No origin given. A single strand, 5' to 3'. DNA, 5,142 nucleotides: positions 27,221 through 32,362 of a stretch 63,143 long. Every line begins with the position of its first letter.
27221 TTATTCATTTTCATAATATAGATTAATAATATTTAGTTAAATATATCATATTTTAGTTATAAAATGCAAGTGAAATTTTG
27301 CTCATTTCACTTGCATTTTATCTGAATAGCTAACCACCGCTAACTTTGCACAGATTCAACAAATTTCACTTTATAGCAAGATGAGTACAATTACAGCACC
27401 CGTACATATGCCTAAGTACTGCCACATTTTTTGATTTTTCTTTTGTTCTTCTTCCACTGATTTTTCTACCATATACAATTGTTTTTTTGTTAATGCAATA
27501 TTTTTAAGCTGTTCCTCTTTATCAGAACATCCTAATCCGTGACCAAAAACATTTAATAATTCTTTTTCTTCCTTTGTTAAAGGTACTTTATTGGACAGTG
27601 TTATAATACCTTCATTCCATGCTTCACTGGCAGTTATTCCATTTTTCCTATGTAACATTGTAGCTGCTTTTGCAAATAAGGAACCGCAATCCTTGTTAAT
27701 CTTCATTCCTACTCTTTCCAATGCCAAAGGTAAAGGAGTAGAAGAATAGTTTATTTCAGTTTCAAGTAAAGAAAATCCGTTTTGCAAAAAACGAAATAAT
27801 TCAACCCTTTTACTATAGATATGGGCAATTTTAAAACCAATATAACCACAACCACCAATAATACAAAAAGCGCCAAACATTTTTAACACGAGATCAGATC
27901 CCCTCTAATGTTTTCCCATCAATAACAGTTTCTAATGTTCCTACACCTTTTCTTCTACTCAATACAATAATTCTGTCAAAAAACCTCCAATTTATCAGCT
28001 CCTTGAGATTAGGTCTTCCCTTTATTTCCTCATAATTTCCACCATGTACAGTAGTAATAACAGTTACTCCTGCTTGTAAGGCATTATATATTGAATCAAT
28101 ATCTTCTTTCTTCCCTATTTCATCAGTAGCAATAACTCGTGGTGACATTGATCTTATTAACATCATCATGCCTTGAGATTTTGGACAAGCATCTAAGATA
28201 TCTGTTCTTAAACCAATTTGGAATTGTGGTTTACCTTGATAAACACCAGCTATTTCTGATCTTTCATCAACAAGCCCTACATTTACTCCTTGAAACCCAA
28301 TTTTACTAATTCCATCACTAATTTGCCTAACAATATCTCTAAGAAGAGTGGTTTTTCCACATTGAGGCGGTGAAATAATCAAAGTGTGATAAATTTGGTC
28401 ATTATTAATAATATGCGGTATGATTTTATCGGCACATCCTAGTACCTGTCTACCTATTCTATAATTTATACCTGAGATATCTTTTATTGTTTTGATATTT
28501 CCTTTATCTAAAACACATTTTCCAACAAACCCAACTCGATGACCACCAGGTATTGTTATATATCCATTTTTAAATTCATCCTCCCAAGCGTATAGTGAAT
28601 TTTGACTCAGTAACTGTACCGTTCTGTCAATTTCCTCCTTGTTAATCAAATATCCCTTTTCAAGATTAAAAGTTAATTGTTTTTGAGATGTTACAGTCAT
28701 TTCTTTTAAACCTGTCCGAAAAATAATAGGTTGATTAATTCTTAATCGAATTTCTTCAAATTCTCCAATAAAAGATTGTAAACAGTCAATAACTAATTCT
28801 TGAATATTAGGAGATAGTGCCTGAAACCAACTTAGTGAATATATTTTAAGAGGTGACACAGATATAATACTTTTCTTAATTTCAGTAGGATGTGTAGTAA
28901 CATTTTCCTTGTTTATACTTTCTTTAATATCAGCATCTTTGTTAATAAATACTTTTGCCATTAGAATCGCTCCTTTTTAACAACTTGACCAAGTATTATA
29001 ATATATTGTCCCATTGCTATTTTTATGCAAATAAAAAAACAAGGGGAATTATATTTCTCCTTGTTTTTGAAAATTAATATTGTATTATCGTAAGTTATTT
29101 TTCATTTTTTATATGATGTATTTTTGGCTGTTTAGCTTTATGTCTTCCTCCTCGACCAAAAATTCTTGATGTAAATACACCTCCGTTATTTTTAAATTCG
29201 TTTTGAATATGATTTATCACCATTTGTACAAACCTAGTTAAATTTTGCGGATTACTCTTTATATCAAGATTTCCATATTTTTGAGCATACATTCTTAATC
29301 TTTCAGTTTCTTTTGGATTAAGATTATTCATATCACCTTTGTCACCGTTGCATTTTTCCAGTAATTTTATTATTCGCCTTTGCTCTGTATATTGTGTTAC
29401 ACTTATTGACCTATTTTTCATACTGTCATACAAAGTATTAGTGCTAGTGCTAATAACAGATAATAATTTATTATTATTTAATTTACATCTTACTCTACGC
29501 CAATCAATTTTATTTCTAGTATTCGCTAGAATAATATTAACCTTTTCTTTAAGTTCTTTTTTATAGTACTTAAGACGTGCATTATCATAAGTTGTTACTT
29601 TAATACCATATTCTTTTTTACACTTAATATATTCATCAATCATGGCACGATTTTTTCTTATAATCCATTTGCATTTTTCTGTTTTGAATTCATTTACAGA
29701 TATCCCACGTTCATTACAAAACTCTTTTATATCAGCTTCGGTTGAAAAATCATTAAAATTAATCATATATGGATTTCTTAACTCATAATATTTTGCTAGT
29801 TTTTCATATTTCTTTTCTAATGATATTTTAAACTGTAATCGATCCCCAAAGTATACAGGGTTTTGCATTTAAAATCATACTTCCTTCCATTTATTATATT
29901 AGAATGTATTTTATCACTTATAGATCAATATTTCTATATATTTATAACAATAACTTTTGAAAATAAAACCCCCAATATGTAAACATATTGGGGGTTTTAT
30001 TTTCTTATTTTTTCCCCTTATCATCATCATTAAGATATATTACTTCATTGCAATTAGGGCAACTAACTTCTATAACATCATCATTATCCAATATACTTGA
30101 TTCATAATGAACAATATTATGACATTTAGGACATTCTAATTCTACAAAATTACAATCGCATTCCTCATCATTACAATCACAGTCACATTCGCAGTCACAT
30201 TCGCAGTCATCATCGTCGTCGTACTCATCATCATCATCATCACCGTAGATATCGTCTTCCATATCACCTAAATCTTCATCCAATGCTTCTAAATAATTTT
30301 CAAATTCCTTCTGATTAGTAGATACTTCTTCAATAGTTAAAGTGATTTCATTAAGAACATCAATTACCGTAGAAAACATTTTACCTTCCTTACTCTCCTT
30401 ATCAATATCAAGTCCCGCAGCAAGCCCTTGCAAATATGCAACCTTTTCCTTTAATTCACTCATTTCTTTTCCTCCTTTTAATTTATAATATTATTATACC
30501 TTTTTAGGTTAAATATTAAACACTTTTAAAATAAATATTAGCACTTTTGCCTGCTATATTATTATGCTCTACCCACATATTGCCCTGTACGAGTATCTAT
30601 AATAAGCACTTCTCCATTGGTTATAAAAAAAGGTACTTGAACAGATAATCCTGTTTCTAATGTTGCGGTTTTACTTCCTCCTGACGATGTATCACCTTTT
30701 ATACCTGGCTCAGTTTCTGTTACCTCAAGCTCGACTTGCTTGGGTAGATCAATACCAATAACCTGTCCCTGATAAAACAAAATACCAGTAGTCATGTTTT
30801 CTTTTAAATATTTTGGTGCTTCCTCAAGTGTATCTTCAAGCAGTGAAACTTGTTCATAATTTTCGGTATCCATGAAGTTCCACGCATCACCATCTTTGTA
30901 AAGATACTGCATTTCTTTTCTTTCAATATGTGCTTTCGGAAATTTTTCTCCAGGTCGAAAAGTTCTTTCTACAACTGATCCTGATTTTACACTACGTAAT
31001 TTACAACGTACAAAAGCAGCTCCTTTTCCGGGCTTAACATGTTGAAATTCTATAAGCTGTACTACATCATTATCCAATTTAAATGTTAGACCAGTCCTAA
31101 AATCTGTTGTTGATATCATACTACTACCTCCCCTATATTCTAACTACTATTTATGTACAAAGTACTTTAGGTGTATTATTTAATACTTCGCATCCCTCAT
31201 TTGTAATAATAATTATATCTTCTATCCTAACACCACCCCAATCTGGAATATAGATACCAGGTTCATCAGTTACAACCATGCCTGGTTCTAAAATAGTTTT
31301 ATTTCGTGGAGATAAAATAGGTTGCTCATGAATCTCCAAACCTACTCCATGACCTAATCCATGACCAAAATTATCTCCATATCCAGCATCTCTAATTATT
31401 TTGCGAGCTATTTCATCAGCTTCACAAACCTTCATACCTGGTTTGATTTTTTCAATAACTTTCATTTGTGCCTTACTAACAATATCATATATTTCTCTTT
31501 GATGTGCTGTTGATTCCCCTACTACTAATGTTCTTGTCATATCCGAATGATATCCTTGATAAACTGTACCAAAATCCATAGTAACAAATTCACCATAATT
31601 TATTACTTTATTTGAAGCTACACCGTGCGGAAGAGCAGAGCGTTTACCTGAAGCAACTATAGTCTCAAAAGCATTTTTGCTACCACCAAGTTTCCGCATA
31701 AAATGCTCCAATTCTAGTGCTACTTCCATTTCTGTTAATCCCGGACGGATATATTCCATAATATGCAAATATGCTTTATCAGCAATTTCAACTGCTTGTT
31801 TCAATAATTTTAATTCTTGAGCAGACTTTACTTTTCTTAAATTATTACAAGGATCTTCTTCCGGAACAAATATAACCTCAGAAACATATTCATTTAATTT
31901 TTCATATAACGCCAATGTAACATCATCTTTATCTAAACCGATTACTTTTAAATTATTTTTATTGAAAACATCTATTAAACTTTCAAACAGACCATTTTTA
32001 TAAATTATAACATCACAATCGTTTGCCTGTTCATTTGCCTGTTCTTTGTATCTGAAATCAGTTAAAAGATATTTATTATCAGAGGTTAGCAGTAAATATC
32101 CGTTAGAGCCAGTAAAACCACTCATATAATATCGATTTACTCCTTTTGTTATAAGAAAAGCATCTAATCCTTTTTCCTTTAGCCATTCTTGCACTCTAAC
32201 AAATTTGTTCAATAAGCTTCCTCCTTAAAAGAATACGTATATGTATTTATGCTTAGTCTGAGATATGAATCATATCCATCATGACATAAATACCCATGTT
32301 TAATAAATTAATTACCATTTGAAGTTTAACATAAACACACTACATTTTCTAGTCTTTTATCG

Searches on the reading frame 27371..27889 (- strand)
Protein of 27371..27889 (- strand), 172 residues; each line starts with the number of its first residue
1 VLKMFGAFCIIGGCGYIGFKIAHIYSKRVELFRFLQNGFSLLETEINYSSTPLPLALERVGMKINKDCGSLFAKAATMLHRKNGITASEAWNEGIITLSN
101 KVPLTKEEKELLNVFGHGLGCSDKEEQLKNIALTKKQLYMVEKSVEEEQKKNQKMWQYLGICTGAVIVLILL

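Call 4: search_protein_families(library=pfam, proteins=[window:27371-27889:-], max_evalue=1)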
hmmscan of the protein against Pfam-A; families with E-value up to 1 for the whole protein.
window:27371-27889:- (172 aa): 2 families
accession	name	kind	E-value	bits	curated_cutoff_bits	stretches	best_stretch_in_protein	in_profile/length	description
PF09548.15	Spore_III_AB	-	1.4e-50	172.1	32.5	1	3-172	1-170/170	Stage III sporulation protein AB (spore_III_AB)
PF19483.4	DUF6019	-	0.28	11.7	23.6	1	155-171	1-18/63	Family of unknown function (DUF6019)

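Call 47: find_homologous_proteins(query=window:27371-27889:-, max_evalue=1e-30)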
Query window:27371-27889:- (172 aa): 62 proteins with E <= 1e-30 among 174 candidates.
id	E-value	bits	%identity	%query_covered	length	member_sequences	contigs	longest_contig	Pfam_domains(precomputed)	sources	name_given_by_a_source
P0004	3.7e-107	373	100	98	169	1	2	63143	PF09548.16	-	-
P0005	7.6e-75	268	71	100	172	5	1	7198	PF09548.16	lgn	-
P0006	3.1e-73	263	70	100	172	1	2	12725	PF09548.16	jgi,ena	jgi:stage III sporulation protein AB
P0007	1.7e-72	261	70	100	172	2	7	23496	PF09548.16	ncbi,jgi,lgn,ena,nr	ncbi:MAG: stage III sporulation protein AB [Clostridia bacterium]|jgi:stage III sporulation protein 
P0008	1.9e-72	261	69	100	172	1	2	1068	PF09548.16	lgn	-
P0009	3.6e-72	260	69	100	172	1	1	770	PF09548.16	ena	-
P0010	6.0e-72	259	69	100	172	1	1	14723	PF09548.16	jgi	jgi:stage III sporulation protein AB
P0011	2.1e-71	257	70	100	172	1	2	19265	PF09548.16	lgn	-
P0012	2.8e-71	257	68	100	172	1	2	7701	PF09548.16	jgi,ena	-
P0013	1.6e-70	254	67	100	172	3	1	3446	PF09548.16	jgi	jgi:stage III sporulation protein AB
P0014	2.8e-69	250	66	100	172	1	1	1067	PF09548.16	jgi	jgi:stage III sporulation protein AB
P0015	7.2e-69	249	66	100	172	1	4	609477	PF09548.16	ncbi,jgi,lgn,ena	ncbi:MAG: stage III sporulation protein AB [Peptococcia bacterium]|jgi:stage III sporulation protein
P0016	1.7e-68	248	65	100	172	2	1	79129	PF09548.16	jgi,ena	-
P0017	2.2e-68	247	67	100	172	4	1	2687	PF09548.16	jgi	jgi:stage III sporulation protein AB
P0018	1.9e-66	241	65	100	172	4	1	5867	PF09548.16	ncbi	-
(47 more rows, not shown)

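Call 48: find_encoding_contigs(protein=P0005, flank=4000, max_places=2)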
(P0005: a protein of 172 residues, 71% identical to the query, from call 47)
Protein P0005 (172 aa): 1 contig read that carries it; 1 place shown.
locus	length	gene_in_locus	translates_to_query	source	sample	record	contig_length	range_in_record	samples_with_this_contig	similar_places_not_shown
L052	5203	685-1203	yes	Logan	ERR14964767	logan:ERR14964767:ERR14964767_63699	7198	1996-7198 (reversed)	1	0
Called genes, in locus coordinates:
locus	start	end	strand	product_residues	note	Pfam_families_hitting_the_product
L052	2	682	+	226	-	?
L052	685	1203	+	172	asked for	PF09548:Spore_III_AB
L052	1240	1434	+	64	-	PF06686:SpoIIIAC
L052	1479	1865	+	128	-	PF06686:SpoIIIAC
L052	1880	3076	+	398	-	PF09546:Spore_III_AE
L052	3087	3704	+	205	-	PF09581:Spore_III_AF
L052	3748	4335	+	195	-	-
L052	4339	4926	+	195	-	PF12685:SpoIIIAH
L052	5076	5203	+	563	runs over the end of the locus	PF17201:Cache_3-Cache_2, PF17203:sCache_3_2 (weak), PF17202:sCache_3_3, PF00672:HAMP (faint), PF00015:MCPsignal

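Call 49: find_encoding_contigs(protein=P0006, flank=4000, max_places=2)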
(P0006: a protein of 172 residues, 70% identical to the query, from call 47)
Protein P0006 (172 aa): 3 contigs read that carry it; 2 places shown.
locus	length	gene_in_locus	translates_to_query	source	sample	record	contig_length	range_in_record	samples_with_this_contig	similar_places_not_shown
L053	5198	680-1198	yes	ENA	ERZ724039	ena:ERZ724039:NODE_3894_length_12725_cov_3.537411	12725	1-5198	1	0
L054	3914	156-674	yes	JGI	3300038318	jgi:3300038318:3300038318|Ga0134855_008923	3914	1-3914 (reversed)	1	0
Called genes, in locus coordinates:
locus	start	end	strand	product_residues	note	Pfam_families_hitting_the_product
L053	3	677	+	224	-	?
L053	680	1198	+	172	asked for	PF09548:Spore_III_AB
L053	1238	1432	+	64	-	PF06686:SpoIIIAC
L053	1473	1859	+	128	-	PF06686:SpoIIIAC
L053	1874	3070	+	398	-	PF09546:Spore_III_AE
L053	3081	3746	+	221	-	PF09581:Spore_III_AF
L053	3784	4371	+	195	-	-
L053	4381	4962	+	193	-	PF12685:SpoIIIAH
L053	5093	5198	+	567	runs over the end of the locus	PF17201:Cache_3-Cache_2, PF17202:sCache_3_3, PF00672:HAMP (faint), PF07889:DUF1664 (faint), PF00015:MCPsignal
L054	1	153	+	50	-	?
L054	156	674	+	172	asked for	PF09548:Spore_III_AB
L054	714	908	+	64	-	PF06686:SpoIIIAC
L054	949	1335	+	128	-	PF06686:SpoIIIAC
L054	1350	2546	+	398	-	PF09546:Spore_III_AE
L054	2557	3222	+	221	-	PF09581:Spore_III_AF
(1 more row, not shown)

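Call 50: find_encoding_contigs(protein=P0011, flank=4000, max_places=2)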
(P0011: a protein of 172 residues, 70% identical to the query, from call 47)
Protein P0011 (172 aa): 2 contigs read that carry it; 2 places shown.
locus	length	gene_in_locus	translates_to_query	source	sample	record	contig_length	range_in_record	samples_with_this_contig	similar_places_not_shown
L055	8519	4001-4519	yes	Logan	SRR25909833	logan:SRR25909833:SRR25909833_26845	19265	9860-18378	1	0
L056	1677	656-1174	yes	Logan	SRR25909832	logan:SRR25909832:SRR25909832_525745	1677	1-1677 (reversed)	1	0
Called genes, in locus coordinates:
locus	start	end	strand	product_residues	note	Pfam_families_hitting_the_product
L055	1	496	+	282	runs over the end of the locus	-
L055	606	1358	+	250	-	-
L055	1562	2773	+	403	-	PF02421:FeoB_N, PF03193:RsgA_GTPase (faint), PF00350:Dynamin_N (faint), PF01926:MMR_HSR1, PF00009:GTP_EFTU, PF18128:HydF_dimer, PF18133:HydF_tetramer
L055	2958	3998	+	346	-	PF19568:Spore_III_AA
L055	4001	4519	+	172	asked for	PF09548:Spore_III_AB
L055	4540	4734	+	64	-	PF06686:SpoIIIAC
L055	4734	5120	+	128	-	PF06686:SpoIIIAC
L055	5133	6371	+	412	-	PF09546:Spore_III_AE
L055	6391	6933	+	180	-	PF09581:Spore_III_AF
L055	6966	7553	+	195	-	-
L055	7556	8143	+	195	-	PF12685:SpoIIIAH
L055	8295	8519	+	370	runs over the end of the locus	?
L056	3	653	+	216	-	?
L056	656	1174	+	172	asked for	PF09548:Spore_III_AB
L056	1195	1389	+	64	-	PF06686:SpoIIIAC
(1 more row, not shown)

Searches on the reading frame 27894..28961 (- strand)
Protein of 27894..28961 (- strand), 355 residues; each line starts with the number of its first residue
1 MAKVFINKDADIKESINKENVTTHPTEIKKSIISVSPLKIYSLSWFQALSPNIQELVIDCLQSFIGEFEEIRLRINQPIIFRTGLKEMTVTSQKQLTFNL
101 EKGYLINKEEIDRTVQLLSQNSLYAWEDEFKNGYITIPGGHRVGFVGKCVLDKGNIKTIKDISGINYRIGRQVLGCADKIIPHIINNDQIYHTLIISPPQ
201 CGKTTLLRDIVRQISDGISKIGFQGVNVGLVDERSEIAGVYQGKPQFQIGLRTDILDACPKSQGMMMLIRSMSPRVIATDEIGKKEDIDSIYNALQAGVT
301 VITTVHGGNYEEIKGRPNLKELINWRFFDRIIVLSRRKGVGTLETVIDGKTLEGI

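Call 4: search_protein_families(library=pfam, proteins=[window:27894-28961:-], max_evalue=1)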
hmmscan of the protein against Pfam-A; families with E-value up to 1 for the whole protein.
window:27894-28961:- (355 aa): 3 families
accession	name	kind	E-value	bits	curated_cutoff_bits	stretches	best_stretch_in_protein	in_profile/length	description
PF19568.5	Spore_III_AA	-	1.1e-105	353.6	27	1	50-350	12-302/306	Sporulation stage III, protein AA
PF03266.21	NTPase_1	-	0.0014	18.9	23.9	1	194-227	3-37/168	NTPase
PF00004.35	AAA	-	0.12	13.3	21.2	1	194-282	2-66/131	ATPase family associated with various cellular activities (AAA)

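Call 12: find_related_loci(query=window:27894-28961:-, collection=genome_contigs, flank=6000)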
Query window:27894-28961:- (355 aa) in genome_contigs; peptide patterns used: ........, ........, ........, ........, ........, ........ (x = any residue, [..] = any of these).
102 stretches matched a pattern; 36 encode a relative of the query (tblastn E <= 1e-3); 36 distinct loci.
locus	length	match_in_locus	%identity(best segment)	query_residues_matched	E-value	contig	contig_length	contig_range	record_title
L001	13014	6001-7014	69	1-353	2e-172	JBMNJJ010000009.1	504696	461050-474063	MAG: Peptococcia bacterium isolate SBF912LR0HQ0032 contig_9039, whole genome shotgun sequence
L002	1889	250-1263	69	1-353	0e+0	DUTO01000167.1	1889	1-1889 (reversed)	MAG TPA_asm: Clostridia bacterium isolate AS05jafATM_84 54874_AS05, whole genome shotgun sequence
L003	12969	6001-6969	73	31-353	4e-171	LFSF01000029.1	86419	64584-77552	MAG: Clostridiales bacterium DTU073 scaffold11820, whole genome shotgun sequence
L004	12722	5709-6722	70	1-353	8e-171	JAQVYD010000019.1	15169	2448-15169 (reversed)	MAG: Clostridia bacterium isolate STF2_141 NODE_10578_length_15169_cov_7.286332_Sandtown_F2, whole genome shotgun sequen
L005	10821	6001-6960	72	34-353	2e-167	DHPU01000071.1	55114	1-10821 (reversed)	MAG TPA_asm: Peptococcaceae bacterium UBA5356 UBA5356_contig_5851, whole genome shotgun sequence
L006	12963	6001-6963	66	36-355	7e-156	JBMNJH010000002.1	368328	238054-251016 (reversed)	MAG: Peptococcia bacterium isolate SBF912LR0HQ0160 contig_21304, whole genome shotgun sequence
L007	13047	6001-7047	61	1-353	2e-150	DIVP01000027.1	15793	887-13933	MAG TPA_asm: Peptococcaceae bacterium UBA6129 UBA6129_contig_49308, whole genome shotgun sequence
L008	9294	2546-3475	62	44-353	8e-133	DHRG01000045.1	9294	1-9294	MAG TPA_asm: Peptococcaceae bacterium UBA5318 UBA5318_contig_6751, whole genome shotgun sequence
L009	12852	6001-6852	44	67-353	1e-85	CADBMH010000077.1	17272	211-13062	MAG: uncultured Lachnospiraceae bacterium isolate RUG14099 genome assembly, contig: RUG14099_asm_77, whole genome shotgu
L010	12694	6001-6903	42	53-349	1e-85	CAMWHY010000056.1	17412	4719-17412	MAG TPA_asm: uncultured Lachnospiraceae bacterium isolate SRR14411253_bin.14_metawrap_v1.3_MAG genome assembly, contig:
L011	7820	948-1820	45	69-349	1e-79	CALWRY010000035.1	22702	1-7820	MAG: uncultured Enterocloster sp. isolate BRZ_CR__bin7 genome assembly, contig: BRZ_CR__NODE_2226_length_22702_cov_4.698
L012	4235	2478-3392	42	29-350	1e-78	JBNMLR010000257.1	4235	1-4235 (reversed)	MAG: Butyribacter sp. isolate CM_BacBut1159.12 k141_581436_length_4235_cov_11.0000, whole genome shotgun sequence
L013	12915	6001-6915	43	29-350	2e-78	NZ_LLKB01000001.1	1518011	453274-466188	Butyribacter intestini strain TF01-11 TF01-11.Scaf1, whole genome shotgun sequence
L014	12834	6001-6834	47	67-339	3e-78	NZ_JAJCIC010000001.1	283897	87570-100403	Lacrimispora sp. 210928-DFI.3.58 AJDDMMIN_1, whole genome shotgun sequence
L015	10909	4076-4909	45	66-350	2e-78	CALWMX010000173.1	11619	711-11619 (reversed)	MAG: uncultured Butyrivibrio sp. isolate E04__bin114 genome assembly, contig: E04__k127_7234387, whole genome shotgun se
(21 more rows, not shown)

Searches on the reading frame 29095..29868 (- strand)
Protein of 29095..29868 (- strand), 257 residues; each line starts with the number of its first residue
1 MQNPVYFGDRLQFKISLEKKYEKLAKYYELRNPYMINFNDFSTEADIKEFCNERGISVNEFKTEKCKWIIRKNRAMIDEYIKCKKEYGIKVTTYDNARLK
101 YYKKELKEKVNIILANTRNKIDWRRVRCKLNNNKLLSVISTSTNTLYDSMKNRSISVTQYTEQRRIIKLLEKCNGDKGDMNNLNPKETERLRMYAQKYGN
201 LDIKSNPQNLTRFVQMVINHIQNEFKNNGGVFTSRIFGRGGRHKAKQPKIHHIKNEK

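Call 4: search_protein_families(library=pfam, proteins=[window:29095-29868:-], max_evalue=1)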
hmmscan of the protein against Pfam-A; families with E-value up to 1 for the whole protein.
window:29095-29868:- (257 aa): 4 families
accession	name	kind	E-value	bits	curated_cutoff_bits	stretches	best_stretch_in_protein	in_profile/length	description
PF04905.18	NCD2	-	0.03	14.8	25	1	138-219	9-84/125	NAB conserved region 2 (NCD2)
PF01206.22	TusA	-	0.036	14.3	28.6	1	36-70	32-66/70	Sulfurtransferase TusA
PF17150.9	CHASE6_C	-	0.097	13.7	27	0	182-224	31-74/80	C-terminal domain of two-partite extracellular sensor domain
PF20374.3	DUF6669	-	0.13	12.2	27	0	83-116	58-91/156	Family of unknown function (DUF6669)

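Call 28: search_protein_families(library=phrogs, proteins=[window:29095-29868:-], max_evalue=1)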
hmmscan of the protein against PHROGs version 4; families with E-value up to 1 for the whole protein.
window:29095-29868:- (257 aa): 2 families
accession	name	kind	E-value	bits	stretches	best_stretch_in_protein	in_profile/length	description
phrog_10030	-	tail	0.035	12.3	1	67-131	1532-1600/2105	tail length tape measure protein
phrog_18918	-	unknown function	0.088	14.1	1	139-201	18-79/109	-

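Call 29: search_protein_families(library=ncbifam, proteins=[window:29095-29868:-], max_evalue=1)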
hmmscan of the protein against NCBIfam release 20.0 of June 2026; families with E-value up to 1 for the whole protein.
window:29095-29868:- (257 aa): 0 families

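Call 30: search_protein_families(library=padloc, proteins=[window:29095-29868:-], max_evalue=1)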
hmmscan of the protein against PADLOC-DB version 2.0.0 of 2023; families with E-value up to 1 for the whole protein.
window:29095-29868:- (257 aa): 1 family
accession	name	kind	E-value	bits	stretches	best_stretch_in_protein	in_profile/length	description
PDLC01694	typeIV_Cas11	-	0.007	14.5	1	103-152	6-58/114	Cas11_0_IV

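Call 31: find_homologous_proteins(query=window:29095-29868:-, max_evalue=0.01)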
Query window:29095-29868:- (257 aa): 1 proteins with E <= 0.01 among 225 candidates.
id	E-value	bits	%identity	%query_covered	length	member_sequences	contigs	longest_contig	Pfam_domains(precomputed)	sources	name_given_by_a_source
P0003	4.0e-167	572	100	100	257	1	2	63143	-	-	-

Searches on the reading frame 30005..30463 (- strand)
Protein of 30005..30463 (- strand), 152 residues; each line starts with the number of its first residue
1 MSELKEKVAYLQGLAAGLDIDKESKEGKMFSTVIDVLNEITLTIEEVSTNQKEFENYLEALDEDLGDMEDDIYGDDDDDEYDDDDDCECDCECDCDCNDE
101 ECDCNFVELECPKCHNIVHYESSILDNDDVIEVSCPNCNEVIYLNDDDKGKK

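Call 4: search_protein_families(library=pfam, proteins=[window:30005-30463:-], max_evalue=1)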
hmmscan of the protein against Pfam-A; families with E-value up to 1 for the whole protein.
window:30005-30463:- (152 aa): 3 families
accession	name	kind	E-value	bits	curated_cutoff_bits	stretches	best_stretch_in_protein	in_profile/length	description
PF06160.17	EzrA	-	0.087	11.5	39.6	1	24-64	367-408/557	Septation ring formation regulator, EzrA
PF08980.16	DUF1883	-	0.2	12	26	1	117-146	3-32/89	Domain of unknown function (DUF1883)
PF21276.3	ZNF512_C2HC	-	0.35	11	27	0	132-142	13-23/38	Zinc finger protein 512, C2HC zinc finger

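Call 29: search_protein_families(library=ncbifam, proteins=[window:30005-30463:-], max_evalue=1)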
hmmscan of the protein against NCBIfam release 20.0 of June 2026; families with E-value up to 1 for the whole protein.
window:30005-30463:- (152 aa): 2 families
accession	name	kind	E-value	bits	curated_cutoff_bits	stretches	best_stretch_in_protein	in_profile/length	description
NF045650.1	CD1247_Nterm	equivalog_domain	1.1e-26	93.2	30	1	4-73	1-70/70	CD1247 N-terminal domain-containing protein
NF052588.1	RnaseEMycob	equivalog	0.61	7.7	1400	1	23-103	809-892/945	ribonuclease E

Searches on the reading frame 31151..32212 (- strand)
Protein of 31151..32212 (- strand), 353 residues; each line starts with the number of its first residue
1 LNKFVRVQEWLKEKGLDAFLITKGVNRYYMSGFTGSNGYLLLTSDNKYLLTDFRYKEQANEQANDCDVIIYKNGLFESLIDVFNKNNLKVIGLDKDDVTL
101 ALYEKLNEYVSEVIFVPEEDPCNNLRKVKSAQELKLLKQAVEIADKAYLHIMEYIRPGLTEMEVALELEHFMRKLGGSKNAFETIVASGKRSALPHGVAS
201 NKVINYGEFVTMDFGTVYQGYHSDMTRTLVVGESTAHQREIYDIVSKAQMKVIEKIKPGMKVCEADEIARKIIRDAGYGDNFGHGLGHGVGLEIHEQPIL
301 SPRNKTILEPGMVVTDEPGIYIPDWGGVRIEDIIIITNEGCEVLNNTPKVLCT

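Call 27: search_protein_families(library=pfam, proteins=[window:31151-32212:-], max_evalue=0.001)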
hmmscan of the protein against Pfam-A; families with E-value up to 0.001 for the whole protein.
window:31151-32212:- (353 aa): 2 families
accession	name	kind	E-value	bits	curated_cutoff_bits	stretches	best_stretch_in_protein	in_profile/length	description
PF00557.29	Peptidase_M24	-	1e-75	254.5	23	1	136-338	2-208/208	Metallopeptidase family M24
PF01321.24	Creatinase_N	-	7.3e-30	104.6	22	1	6-128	4-128/128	Creatinase/Prolidase N-terminal domain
